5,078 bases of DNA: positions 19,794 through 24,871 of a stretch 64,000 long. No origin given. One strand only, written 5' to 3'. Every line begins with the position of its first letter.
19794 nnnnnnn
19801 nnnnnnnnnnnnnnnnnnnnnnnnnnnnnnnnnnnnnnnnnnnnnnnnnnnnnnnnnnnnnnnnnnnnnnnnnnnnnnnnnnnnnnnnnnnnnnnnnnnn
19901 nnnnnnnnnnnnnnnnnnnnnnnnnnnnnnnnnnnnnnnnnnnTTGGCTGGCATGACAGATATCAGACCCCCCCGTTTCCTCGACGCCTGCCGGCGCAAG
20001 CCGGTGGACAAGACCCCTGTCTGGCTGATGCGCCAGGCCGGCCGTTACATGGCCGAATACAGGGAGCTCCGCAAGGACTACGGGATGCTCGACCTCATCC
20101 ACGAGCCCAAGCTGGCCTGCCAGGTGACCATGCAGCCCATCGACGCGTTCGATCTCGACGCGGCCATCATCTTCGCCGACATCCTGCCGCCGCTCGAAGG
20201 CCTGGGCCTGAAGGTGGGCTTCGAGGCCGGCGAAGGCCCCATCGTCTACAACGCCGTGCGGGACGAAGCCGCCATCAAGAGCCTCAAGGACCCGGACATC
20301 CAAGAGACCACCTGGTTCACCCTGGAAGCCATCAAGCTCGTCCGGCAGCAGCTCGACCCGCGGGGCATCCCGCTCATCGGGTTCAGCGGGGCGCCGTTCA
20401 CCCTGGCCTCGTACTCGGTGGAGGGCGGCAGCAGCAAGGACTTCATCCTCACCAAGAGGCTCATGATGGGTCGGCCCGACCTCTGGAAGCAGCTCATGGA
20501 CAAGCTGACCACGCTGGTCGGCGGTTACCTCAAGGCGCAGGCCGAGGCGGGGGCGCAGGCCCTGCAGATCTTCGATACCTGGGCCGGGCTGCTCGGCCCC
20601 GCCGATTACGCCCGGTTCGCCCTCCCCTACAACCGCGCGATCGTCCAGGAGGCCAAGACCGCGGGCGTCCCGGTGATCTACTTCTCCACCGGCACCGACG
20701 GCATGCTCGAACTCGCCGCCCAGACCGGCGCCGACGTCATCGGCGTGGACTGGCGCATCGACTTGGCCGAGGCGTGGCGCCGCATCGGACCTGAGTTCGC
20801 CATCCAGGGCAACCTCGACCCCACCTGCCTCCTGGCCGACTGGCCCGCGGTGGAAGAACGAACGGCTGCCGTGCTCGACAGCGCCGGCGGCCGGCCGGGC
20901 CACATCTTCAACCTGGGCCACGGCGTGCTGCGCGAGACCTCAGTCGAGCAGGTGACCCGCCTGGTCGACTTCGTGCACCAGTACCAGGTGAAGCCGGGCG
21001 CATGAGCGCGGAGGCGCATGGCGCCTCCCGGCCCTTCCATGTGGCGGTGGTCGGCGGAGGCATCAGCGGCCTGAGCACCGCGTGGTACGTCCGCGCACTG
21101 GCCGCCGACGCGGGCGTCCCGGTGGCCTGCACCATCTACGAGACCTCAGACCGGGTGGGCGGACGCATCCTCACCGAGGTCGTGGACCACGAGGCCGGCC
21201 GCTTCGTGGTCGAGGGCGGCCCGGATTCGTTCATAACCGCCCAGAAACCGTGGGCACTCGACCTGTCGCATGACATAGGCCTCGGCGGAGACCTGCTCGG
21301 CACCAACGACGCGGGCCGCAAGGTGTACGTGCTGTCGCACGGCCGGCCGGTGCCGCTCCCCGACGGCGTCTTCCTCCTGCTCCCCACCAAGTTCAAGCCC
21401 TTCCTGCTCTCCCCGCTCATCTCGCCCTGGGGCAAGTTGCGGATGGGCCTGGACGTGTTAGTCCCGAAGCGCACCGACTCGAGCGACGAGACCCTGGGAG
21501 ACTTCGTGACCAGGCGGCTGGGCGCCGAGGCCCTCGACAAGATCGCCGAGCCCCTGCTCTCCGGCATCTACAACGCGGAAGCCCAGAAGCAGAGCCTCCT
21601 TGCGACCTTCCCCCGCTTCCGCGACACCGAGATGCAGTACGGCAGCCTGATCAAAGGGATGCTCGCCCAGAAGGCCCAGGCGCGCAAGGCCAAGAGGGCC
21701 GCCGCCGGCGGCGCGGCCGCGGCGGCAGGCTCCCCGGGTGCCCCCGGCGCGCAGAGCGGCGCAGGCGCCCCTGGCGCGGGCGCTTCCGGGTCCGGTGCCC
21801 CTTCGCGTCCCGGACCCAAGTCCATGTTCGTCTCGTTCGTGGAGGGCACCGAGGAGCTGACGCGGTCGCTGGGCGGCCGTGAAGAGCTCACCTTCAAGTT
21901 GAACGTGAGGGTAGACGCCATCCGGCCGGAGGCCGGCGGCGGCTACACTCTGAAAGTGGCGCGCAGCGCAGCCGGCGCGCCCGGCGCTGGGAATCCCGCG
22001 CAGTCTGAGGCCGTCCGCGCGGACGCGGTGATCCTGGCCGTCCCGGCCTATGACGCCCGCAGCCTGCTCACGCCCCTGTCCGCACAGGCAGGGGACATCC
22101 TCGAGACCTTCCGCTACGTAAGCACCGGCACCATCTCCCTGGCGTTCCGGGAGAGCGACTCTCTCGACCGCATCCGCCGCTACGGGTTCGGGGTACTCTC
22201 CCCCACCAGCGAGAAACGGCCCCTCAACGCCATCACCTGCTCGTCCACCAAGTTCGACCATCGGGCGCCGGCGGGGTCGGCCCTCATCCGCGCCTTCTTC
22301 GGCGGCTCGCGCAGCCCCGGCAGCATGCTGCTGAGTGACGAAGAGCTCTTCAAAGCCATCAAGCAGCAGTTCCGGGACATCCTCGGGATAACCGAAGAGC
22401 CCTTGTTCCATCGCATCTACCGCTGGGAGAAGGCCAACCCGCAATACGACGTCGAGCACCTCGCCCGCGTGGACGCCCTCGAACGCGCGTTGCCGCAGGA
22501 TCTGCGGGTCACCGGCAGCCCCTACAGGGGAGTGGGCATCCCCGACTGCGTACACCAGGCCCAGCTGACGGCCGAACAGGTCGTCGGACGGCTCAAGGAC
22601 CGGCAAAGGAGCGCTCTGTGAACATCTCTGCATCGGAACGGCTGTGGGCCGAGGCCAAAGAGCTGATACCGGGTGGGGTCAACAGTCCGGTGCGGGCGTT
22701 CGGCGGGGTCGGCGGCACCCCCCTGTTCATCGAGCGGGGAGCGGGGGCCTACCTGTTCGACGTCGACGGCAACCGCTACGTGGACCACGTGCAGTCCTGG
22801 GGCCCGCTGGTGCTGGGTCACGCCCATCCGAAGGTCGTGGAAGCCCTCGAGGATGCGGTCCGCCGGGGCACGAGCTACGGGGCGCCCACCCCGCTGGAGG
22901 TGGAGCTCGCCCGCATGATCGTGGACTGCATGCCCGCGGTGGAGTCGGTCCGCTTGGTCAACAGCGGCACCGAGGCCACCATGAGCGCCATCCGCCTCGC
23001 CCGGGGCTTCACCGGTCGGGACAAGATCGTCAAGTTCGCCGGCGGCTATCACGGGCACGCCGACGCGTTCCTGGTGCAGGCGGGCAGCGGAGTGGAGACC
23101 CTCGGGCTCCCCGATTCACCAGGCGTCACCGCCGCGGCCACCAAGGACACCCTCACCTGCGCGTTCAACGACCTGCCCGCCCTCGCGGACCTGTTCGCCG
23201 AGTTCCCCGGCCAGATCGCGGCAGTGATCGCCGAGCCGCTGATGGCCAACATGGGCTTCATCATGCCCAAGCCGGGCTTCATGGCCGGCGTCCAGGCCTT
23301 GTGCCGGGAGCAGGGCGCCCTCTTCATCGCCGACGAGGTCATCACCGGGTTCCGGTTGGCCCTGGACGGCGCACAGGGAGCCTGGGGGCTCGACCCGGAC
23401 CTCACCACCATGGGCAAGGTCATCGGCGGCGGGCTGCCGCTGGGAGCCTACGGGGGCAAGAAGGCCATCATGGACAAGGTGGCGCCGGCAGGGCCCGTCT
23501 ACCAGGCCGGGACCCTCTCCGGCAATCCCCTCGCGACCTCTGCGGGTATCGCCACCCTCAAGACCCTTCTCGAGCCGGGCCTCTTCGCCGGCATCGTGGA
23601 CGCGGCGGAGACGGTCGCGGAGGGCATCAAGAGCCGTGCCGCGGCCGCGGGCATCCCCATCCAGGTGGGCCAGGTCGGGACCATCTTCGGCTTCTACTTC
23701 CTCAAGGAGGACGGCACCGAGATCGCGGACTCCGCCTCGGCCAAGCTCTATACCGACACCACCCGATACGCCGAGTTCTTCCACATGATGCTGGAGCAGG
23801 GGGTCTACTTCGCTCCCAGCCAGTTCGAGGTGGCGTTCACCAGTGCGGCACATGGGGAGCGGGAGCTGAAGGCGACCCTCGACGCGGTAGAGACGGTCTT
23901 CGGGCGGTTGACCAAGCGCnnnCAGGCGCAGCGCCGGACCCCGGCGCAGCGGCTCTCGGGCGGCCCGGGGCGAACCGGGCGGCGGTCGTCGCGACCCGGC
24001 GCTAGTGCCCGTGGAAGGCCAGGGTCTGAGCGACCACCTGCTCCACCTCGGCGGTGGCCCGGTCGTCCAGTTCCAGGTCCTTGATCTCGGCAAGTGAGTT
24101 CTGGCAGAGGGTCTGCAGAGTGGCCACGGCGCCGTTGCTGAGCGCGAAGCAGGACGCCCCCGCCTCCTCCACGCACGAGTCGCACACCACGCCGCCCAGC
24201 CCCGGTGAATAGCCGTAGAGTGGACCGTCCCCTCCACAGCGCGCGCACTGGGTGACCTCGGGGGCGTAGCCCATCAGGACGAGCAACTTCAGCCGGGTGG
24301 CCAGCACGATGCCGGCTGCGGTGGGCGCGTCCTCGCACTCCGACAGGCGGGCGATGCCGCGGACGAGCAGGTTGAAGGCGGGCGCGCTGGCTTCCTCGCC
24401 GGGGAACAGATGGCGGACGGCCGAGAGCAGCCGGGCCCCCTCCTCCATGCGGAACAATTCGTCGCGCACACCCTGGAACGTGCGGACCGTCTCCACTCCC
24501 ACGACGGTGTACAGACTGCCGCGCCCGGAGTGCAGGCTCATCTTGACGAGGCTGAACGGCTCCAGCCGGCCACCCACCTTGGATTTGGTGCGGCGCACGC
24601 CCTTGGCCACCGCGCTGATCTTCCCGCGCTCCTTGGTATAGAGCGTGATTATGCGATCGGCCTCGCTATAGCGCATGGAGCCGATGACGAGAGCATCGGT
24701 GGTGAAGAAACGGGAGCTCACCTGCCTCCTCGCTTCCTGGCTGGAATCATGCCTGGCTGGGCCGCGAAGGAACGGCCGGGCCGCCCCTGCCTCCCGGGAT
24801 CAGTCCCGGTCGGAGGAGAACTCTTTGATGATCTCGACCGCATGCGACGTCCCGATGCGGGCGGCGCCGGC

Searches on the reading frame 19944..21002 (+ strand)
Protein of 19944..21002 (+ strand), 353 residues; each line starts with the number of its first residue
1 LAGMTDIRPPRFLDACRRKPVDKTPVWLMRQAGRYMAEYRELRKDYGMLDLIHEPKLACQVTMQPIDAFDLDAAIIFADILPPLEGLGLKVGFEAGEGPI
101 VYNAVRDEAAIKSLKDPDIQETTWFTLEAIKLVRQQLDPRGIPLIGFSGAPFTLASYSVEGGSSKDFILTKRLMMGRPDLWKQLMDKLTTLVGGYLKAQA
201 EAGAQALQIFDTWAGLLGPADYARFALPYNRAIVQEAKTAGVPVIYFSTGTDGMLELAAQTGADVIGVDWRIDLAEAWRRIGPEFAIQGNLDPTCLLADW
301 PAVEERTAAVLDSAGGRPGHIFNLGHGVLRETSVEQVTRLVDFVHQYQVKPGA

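Call 27: search_protein_families(library=ncbifam, proteins=[window:19944-21002:+], max_evalue=1e-10)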
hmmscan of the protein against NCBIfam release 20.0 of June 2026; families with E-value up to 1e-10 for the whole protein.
window:19944-21002:+ (353 aa): 5 families
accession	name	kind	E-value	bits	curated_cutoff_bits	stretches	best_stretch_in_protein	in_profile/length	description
TIGR01464.1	hemE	equivalog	2.6e-122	408.1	302.95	1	12-346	2-338/338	uroporphyrinogen decarboxylase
TIGR01463.1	mtaA_cmuA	subfamily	1.5e-26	93.5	235.4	1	11-346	8-337/340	MtaA/CmuA family methyltransferase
NF004889.0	PRK06252.1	subfamily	8.3e-22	77.6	244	1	11-349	9-338/340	methylcobalamin:coenzyme M methyltransferase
NF041608.1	methylcob_mtaseMtbA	equivalog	1.6e-21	76.8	600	1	86-347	83-337/339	methylcobamide:CoM methyltransferase MtbA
NF040654.1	MtaA_Meth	equivalog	2.1e-11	43.3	400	1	125-341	121-329/337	methylcobamide:CoM methyltransferase MtaA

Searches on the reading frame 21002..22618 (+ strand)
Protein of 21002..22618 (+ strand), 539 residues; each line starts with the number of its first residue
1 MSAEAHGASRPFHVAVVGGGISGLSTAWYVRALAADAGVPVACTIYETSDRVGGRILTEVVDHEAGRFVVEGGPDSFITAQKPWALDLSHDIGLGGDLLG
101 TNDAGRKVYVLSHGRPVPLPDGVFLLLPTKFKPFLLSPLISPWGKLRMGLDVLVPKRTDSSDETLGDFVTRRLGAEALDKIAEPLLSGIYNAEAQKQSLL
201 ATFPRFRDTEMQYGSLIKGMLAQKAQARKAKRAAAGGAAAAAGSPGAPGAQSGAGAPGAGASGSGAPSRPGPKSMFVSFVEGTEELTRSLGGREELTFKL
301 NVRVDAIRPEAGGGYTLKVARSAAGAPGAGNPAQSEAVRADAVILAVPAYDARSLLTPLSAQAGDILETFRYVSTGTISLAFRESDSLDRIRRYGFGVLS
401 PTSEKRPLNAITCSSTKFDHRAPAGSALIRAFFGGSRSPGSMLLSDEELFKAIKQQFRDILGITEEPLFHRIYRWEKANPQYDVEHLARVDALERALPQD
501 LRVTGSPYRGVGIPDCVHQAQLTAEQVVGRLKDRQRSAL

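Call 27: search_protein_families(library=ncbifam, proteins=[window:21002-22618:+], max_evalue=1e-10)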
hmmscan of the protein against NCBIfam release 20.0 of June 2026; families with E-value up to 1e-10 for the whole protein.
window:21002-22618:+ (539 aa): 5 families
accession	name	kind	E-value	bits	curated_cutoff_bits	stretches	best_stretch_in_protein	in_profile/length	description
NF008845.0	PRK11883.1-5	equivalog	2.6e-92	309.5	560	2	13-231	6-217/468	protoporphyrinogen oxidase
TIGR00562.1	proto_IX_ox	equivalog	2.7e-71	240.6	97.85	1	13-528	4-465/470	protoporphyrinogen oxidase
NF008841.0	PRK11883.1-1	equivalog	1.5e-53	182.3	517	1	12-530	4-450/453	protoporphyrinogen oxidase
NF009081.0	PRK12416.1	equivalog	2.7e-48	165.1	702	2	14-230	4-213/466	protoporphyrinogen oxidase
NF008843.0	PRK11883.1-3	equivalog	1.6e-15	57.2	406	0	13-112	3-95/424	protoporphyrinogen oxidase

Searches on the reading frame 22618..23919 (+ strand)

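Call 27: search_protein_families(library=ncbifam, proteins=[window:22618-23919:+], max_evalue=1e-10)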
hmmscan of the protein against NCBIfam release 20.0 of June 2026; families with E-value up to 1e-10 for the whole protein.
window:22618-23919:+ (434 aa): 68 families (the best 25 are shown)
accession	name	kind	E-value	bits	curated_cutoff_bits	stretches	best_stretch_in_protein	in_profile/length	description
NF000818.0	PRK00062.1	subfamily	5.8e-187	621.6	398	1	2-431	2-427/429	glutamate-1-semialdehyde 2,1-aminomutase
TIGR00713.1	hemL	equivalog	1.1e-175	584.4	527.3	1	6-429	2-421/423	glutamate-1-semialdehyde 2,1-aminomutase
NF009055.0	PRK12389.1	equivalog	5.3e-154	513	637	1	1-432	1-429/431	glutamate-1-semialdehyde 2,1-aminomutase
NF001864.0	PRK00615.1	equivalog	3.6e-107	358.6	706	1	6-421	7-419/433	glutamate-1-semialdehyde aminotransferase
NF041362.1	GntE_guanitoxin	equivalog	9.3e-95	317.7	525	1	2-421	4-426/426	guanitoxin biosynthesis PLP-dependent transaminase GntE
NF004856.0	PRK06209.1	equivalog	1.4e-66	224.9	486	1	4-427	9-412/450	glutamate-1-semialdehyde 2,1-aminomutase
NF005453.0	PRK07046.1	subfamily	1e-59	202.3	425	1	33-432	56-452/453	transaminase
NF005993.0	PRK08117.1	subfamily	8.9e-48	162.9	574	1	35-368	26-374/433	aspartate aminotransferase family protein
TIGR00707.1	argD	subfamily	2.2e-46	158.4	410.05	1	34-373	9-341/381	acetylornithine/succinylornithine family transaminase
NF004426.0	PRK05769.1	equivalog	1.2e-45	156.2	552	1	34-365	36-383/441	acetyl ornithine aminotransferase family protein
TIGR00700.1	GABAtrnsam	equivalog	1.4e-44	152.3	506.65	1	31-376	11-372/420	4-aminobutyrate--2-oxoglutarate transaminase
NF049976.1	AmadipTransam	equivalog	7.2e-44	150.3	650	1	35-367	15-358/416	2-aminoadipate transaminase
NF005376.0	PRK06918.1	equivalog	2.2e-43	148.3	676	2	196-376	216-395/451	4-aminobutyrate--2-oxoglutarate transaminase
NF002874.0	PRK03244.1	equivalog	5.5e-43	147.3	457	1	34-342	25-324/399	acetylornithine transaminase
NF004718.0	PRK06062.1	subfamily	1.9e-42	145.4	472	2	193-428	211-446/454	hypothetical protein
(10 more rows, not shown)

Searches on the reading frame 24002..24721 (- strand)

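Call 27: search_protein_families(library=ncbifam, proteins=[window:24002-24721:-], max_evalue=1e-10)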
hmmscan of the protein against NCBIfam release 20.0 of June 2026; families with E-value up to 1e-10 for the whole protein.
window:24002-24721:- (239 aa): 1 family
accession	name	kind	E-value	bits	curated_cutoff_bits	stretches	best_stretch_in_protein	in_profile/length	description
TIGR00613.1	reco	equivalog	6.4e-37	127.2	48.7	1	7-236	2-224/239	DNA repair protein RecO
